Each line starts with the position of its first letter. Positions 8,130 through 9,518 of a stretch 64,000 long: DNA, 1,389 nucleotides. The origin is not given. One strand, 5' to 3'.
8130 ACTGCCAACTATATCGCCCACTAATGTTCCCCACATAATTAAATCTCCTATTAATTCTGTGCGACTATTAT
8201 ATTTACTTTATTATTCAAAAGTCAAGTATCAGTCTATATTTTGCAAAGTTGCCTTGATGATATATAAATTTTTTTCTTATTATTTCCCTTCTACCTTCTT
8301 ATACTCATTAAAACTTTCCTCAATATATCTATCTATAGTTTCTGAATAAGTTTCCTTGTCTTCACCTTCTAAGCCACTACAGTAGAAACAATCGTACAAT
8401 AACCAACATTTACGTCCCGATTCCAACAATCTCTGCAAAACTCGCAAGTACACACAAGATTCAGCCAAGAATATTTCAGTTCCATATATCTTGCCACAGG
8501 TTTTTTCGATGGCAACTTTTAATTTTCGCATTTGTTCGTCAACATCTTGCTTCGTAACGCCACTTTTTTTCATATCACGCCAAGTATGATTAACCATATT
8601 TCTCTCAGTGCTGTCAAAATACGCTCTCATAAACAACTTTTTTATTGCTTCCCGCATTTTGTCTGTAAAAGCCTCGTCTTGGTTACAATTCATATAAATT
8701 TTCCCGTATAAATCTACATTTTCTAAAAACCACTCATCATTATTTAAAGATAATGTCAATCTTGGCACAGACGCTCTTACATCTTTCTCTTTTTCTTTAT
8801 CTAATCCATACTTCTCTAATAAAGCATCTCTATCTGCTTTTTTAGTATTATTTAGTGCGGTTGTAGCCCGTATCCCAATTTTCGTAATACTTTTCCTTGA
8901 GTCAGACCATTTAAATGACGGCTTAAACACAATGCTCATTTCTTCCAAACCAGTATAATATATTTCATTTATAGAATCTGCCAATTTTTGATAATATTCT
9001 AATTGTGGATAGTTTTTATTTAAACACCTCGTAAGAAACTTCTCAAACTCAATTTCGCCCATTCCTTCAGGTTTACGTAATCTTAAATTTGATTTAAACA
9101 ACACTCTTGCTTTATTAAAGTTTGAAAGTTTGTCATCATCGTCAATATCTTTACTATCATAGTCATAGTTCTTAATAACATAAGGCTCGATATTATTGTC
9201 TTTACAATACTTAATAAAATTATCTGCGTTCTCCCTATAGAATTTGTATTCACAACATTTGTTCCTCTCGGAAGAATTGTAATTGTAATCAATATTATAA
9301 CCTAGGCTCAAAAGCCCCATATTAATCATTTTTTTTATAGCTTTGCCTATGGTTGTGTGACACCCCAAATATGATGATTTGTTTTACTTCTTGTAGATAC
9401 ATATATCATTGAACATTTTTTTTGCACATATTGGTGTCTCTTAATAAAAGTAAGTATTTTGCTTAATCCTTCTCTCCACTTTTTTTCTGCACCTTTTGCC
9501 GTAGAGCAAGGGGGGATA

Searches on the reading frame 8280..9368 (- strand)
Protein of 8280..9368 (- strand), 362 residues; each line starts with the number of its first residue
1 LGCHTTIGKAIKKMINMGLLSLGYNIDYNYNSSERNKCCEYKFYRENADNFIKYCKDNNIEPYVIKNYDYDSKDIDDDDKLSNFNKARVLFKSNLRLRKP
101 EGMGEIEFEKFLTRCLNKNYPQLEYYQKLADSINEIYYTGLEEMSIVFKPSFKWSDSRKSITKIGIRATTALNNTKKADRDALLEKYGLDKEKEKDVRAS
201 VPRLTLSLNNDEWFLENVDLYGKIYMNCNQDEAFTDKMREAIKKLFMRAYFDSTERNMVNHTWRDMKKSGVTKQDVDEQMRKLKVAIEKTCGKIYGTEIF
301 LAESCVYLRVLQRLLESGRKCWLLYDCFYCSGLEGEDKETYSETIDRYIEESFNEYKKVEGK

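Call 10: search_protein_families(library=pfam, proteins=[window:8280-9368:-], max_evalue=0.01)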
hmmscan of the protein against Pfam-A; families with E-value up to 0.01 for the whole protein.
window:8280-9368:- (362 aa): 0 families

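Call 94: search_protein_families(library=padloc, proteins=[window:8280-9368:-], max_evalue=0.001)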
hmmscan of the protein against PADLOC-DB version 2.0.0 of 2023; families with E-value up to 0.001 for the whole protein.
window:8280-9368:- (362 aa): 0 families
